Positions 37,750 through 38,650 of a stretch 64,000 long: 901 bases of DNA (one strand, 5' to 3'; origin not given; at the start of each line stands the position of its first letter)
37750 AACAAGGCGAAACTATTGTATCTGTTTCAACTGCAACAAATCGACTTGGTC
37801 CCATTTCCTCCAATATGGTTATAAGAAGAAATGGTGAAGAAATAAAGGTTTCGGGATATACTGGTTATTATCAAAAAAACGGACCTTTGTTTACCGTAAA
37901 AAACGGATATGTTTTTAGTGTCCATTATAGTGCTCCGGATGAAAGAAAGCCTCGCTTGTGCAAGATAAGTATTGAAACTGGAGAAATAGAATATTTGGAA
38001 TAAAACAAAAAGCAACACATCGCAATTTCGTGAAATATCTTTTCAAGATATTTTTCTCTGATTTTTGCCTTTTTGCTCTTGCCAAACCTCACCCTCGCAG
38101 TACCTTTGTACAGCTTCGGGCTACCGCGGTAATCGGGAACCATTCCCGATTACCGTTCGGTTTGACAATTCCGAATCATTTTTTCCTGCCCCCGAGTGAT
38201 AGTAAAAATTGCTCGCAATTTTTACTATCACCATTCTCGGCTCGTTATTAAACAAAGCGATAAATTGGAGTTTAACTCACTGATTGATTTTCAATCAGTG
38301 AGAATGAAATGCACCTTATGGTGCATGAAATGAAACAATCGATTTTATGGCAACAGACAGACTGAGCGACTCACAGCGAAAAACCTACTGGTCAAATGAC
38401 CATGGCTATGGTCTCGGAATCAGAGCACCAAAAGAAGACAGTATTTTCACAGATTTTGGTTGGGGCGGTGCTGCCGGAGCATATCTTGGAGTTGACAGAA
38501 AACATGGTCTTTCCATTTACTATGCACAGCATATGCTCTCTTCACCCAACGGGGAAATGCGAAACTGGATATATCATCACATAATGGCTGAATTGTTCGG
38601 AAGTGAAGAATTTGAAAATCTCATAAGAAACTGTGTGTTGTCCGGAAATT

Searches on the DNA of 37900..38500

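Call 82: search_rna_families(source=window, start=37900, end=38500, threshold=evalue, max_evalue=1)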
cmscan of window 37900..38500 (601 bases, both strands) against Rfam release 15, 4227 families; matches with E-value up to 1: 1.
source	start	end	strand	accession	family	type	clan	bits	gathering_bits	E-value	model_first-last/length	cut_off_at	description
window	38272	38336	+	RF01706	Gut-1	Gene; sRNA;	-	28.5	50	0.0017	1-77/77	no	Gut-1 RNA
